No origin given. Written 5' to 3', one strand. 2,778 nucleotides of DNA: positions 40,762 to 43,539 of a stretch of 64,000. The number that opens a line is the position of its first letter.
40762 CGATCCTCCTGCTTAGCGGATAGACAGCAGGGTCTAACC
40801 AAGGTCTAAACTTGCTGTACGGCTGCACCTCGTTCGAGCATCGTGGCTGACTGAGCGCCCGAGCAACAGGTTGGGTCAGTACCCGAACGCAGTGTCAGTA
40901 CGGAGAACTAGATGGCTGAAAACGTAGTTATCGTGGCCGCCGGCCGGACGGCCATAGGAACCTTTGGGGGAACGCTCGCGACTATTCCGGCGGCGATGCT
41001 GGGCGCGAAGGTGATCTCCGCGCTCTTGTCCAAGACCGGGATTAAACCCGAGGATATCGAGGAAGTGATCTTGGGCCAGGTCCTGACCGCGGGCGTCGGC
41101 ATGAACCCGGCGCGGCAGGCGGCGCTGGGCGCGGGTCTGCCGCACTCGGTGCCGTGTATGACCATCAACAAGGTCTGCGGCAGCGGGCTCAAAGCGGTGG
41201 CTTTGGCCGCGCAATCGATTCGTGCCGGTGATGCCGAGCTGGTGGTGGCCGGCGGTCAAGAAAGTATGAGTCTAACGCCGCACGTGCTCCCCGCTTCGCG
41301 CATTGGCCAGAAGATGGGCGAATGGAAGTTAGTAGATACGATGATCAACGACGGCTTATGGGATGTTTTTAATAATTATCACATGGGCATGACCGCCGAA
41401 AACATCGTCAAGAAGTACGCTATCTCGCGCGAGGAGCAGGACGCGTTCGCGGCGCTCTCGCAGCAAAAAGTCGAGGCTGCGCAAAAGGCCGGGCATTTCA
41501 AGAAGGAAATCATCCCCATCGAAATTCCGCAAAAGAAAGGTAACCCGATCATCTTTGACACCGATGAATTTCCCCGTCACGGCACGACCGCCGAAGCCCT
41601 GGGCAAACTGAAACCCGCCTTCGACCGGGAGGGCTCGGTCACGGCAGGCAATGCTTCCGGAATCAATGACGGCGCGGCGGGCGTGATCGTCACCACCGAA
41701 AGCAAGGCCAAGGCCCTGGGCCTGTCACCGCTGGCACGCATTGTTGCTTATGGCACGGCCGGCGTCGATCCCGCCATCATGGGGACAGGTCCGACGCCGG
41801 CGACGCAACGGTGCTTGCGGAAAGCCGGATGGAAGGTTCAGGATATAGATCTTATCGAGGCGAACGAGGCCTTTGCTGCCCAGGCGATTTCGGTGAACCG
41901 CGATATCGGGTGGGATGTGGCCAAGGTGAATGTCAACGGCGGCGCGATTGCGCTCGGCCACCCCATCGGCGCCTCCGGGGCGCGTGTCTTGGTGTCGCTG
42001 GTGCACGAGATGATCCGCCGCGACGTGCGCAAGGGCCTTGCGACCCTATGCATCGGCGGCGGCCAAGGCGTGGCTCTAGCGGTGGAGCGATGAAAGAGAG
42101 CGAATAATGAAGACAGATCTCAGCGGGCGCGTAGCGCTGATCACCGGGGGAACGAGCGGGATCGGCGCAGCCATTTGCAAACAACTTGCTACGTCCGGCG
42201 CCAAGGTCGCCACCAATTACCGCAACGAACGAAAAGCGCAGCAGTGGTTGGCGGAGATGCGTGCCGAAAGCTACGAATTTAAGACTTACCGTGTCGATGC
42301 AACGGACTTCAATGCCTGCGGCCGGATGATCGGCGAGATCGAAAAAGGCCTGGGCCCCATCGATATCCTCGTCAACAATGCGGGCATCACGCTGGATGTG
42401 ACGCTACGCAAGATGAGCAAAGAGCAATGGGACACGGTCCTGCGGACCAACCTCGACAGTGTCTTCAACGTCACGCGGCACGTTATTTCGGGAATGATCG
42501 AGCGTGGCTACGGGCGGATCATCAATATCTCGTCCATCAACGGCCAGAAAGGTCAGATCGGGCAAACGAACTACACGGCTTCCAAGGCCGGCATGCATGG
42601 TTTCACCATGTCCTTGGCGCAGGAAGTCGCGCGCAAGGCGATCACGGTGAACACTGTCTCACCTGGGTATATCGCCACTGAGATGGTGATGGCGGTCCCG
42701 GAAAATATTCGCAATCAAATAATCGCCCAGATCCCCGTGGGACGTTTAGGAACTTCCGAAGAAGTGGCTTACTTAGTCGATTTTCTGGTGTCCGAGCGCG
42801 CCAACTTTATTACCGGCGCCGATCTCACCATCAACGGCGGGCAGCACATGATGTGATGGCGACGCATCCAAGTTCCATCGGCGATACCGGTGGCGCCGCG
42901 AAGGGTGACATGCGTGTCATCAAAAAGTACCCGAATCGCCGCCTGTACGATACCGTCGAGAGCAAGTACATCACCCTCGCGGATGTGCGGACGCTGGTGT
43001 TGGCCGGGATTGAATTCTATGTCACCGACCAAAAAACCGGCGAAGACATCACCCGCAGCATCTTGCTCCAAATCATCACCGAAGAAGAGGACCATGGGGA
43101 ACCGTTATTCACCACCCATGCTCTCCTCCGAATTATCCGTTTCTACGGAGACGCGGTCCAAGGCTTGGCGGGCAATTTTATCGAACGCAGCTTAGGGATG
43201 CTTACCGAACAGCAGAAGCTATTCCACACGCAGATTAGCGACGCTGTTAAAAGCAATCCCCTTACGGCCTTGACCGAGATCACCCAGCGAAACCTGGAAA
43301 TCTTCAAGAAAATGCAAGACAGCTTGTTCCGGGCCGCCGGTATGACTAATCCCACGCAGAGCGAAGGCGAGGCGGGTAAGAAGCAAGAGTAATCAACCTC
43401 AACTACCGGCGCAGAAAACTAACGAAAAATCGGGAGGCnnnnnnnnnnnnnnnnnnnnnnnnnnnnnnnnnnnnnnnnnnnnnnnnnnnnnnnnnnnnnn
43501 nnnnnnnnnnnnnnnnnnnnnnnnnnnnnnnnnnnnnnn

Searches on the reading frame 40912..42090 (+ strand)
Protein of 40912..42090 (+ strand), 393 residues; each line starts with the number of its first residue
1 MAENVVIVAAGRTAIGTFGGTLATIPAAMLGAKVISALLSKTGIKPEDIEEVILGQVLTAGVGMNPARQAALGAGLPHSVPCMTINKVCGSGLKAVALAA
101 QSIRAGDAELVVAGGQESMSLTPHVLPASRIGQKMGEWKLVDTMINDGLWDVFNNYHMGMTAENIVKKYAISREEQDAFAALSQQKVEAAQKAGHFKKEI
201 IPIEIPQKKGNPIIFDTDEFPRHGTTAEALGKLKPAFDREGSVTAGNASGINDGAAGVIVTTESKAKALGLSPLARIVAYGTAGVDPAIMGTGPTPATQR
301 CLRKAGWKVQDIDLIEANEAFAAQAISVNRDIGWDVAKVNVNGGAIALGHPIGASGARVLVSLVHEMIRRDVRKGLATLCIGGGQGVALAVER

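Call 69: search_protein_families(library=pfam, proteins=[window:40912-42090:+], max_evalue=0.00001)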
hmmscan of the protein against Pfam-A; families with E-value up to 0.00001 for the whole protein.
window:40912-42090:+ (393 aa): 3 families
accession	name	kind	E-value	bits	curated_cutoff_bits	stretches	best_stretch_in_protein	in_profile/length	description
PF00108.29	Thiolase_N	-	1.6e-107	359.1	26.4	1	5-264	1-260/260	Thiolase, N-terminal domain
PF02803.24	Thiolase_C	-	2.6e-53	179.3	27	1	272-393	2-123/123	Thiolase, C-terminal domain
PF00109.32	ketoacyl-synt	-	6.2e-06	26.4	20.8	1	81-120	166-205/252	Beta-ketoacyl synthase, N-terminal domain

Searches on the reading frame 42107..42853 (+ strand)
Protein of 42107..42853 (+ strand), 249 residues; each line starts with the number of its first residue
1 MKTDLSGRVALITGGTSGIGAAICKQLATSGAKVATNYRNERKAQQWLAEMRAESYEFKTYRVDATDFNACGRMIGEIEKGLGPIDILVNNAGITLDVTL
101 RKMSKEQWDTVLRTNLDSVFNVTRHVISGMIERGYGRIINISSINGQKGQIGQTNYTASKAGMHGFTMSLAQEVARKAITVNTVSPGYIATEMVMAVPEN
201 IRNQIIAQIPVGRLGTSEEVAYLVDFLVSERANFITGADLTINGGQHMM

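Call 4: search_protein_families(library=pfam, proteins=[window:42107-42853:+], max_evalue=0.01)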
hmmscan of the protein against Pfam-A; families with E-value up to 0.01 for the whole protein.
window:42107-42853:+ (249 aa): 8 families
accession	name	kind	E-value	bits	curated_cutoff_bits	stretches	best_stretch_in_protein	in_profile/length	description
PF00106.31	adh_short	-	8.6e-64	215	26.6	1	8-199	1-192/195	short chain dehydrogenase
PF13561.12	adh_short_C2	-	2.1e-60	204.7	27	1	17-247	6-236/236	Enoyl-(Acyl carrier protein) reductase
PF08659.16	KR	-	2.5e-21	76.8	22.6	1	10-173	3-166/180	KR domain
PF01370.27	Epimerase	-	9.2e-05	22.4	20.9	1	10-144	1-118/240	NAD dependent epimerase/dehydratase family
PF13460.12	NAD_binding_10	-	0.00018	21.9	27.2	1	14-165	1-123/184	NAD(P)H-binding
PF23441.1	SDR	-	0.00024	21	27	0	159-245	166-254/258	SDR-like rossmann domain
PF16363.11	GDP_Man_Dehyd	-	0.0016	18.4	27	0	11-78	1-74/332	GDP-mannose 4,6 dehydratase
PF03807.23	F420_oxidored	-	0.0052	17.8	21.6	0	9-53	2-46/94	NADP oxidoreductase coenzyme F420-dependent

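Call 5: search_protein_families(library=ncbifam, proteins=[window:42107-42853:+], max_evalue=0.01)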
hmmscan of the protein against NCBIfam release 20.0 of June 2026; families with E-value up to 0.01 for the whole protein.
window:42107-42853:+ (249 aa): 241 families (the best 25 are shown)
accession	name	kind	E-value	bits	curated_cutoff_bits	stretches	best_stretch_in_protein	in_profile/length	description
TIGR01829.1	AcAcCoA_reduct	subfamily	7.4e-110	366.3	302.1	1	8-248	1-242/242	acetoacetyl-CoA reductase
NF009464.0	PRK12824.1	subfamily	7.3e-90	300.9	269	1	8-248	3-244/245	3-oxoacyl-ACP reductase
NF009548.0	PRK12938.1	equivalog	8.3e-89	297.5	472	1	6-248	2-245/246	3-ketoacyl-ACP reductase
TIGR01830.1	3oxo_ACP_reduc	equivalog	1.9e-83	279.8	297.75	1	10-245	1-237/239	3-oxoacyl-[acyl-carrier-protein] reductase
NF009466.0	PRK12826.1-2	subfamily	1.4e-77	260.6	222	1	8-248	4-246/248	3-oxoacyl-ACP reductase FabG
NF004197.0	PRK05653.1-1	equivalog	2e-77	260.2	332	1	1-248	1-248/249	3-oxoacyl-ACP reductase FabG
NF004198.0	PRK05653.1-3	equivalog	2.1e-77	259.9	296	1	4-248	4-248/248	3-oxoacyl-ACP reductase FabG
NF009546.0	PRK12935.1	equivalog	7e-75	251.8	418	1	3-248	2-247/247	acetoacetyl-CoA reductase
NF004199.0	PRK05653.1-4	equivalog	6.4e-69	232.3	301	1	4-248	2-247/247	3-oxoacyl-ACP reductase FabG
NF053542.1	FlxB_rubin_SDR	equivalog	1.6e-68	231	340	1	9-245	2-238/239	flexirubin biosynthesis SDR family reductase FlxB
NF004200.0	PRK05653.1-5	equivalog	5.8e-68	229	273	1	9-245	4-240/242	3-oxoacyl-ACP reductase FabG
NF009547.0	PRK12936.1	subfamily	5e-63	212.9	436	1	4-249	3-245/245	3-ketoacyl-(acyl-carrier-protein) reductase NodG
NF042966.1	AcAcCoAred_PhaB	equivalog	1.9e-61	207.7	436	1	5-247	6-239/240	acetoacetyl-CoA reductase PhaB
NF047420.2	EF_P_mod_YmfI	equivalog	5.1e-61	206.4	238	1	10-246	2-235/236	elongation factor P 5-aminopentanone reductase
NF005559.1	PRK07231.1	subfamily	3.9e-60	203.4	215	1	5-246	2-247/249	glucose 1-dehydrogenase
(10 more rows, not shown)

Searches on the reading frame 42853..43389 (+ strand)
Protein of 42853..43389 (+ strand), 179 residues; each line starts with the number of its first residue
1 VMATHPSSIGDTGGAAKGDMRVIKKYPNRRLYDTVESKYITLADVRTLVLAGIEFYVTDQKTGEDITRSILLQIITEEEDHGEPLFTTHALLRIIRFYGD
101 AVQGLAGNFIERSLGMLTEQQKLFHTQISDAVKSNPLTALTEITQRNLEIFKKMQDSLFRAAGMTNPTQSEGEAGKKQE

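Call 4: search_protein_families(library=pfam, proteins=[window:42853-43389:+], max_evalue=0.01)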
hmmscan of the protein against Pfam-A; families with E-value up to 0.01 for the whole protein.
window:42853-43389:+ (179 aa): 2 families
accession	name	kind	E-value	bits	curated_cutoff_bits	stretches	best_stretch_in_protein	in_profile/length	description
PF07879.16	PHB_acc_N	-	1.2e-28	99.4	25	1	22-81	1-60/61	PHB/PHA accumulation regulator DNA-binding domain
PF05233.18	PHB_acc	-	6.7e-12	45.7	27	1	86-124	1-39/40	PHB accumulation regulatory domain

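Call 5: search_protein_families(library=ncbifam, proteins=[window:42853-43389:+], max_evalue=0.01)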
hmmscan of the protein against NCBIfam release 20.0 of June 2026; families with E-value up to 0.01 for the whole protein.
window:42853-43389:+ (179 aa): 1 family
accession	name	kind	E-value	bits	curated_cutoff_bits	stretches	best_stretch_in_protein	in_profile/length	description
TIGR01848.1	PHA_reg_PhaR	equivalog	6.1e-42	142.4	109.45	1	21-126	1-106/107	polyhydroxyalkanoate synthesis repressor PhaR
